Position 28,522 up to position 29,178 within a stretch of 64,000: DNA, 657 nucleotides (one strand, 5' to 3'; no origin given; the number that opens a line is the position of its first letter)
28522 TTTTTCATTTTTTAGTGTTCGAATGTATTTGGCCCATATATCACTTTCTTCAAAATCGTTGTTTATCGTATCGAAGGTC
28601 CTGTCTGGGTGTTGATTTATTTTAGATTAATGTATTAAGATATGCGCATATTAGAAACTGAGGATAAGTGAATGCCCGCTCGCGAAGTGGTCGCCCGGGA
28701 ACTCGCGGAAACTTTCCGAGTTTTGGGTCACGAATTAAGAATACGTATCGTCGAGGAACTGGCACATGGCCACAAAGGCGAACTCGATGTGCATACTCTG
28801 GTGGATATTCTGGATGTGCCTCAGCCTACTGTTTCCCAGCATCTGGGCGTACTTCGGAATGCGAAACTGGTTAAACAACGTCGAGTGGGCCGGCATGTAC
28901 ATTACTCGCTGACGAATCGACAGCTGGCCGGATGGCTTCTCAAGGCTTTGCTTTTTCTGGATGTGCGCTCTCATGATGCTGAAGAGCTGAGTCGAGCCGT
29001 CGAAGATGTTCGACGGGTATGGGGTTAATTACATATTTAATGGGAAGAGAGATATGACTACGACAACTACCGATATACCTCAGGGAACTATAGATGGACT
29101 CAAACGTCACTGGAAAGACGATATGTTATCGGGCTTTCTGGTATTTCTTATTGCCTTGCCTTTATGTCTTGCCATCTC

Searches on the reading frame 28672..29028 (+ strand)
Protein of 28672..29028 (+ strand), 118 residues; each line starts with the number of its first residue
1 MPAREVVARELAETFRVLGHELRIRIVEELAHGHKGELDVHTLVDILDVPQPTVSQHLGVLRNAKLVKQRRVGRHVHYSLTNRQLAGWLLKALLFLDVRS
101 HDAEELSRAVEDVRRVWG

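Call 6: search_protein_families(library=pfam, proteins=[window:28672-29028:+], max_evalue=0.001)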
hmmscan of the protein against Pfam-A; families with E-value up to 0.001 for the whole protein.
window:28672-29028:+ (118 aa): 5 families
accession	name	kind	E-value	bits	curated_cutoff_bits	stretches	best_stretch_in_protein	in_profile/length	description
PF01022.26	HTH_5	-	4.1e-10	39.8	22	1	21-68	2-46/47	Bacterial regulatory protein, arsR family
PF12840.13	HTH_20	-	1.8e-08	34.7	27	1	18-70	1-51/51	Helix-turn-helix domain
PF12802.13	MarR_2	-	3.3e-06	27.6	27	1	25-74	9-57/61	MarR family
PF24038.1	DUF7347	-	0.00036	21.2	27.6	1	12-69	2-59/77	Domain of unknown function (DUF7347)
PF24034.1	DUF7343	-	0.00081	19.6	27.6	0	27-75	8-56/62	Domain of unknown function (DUF7343)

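Call 7: search_protein_families(library=ncbifam, proteins=[window:28672-29028:+], max_evalue=0.001)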
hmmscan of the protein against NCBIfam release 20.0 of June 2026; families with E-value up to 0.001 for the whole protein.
window:28672-29028:+ (118 aa): 10 families
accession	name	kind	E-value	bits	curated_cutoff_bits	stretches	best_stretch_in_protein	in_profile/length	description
NF033788.1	HTH_metalloreg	subfamily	4.4e-24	84.1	55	1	11-86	1-74/77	metalloregulator ArsR/SmtB family transcription factor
NF040642.1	sulf_sens_BigR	equivalog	4.9e-16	58.6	155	1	7-93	6-88/95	sulfite-sensing transcriptional repressor BigR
NF052532.1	TransRegPagRBaca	equivalog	8.9e-14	51.4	170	1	10-85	16-88/99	transcriptional repressor PagR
NF007528.0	PRK10141.1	subfamily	6.4e-12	45.4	97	1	14-88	9-80/117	metalloregulator ArsR/SmtB family transcription factor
NF033789.1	repress_SdpR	subfamily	1.3e-11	44.3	100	1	14-82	1-66/79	autorepressor SdpR family transcription factor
NF045707.1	Dbac_1936_reg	equivalog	5.7e-10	39.1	115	1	14-86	10-79/99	ArsR/SmtB-type metalloregulator TsoR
NF041413.1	ArsR_Rv2640c_fam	equivalog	2e-09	37.9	155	1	5-85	26-106/118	Rv2640c family ArsR-like transcriptional regulator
NF047906.1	CdPbTransRegCmtR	equivalog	1.2e-06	28.3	150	1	16-89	16-86/104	Cd(II)/Pb(II)-sensing metalloregulatory transcriptional regulator CmtR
NF005061.0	PRK06474.1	equivalog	1.3e-05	25.1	121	1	15-68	5-58/178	hypothetical protein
TIGR01884.1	cas_HTH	subfamily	1.7e-05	24.3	60.2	1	23-81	144-199/202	CRISPR-associated CARF protein Csa3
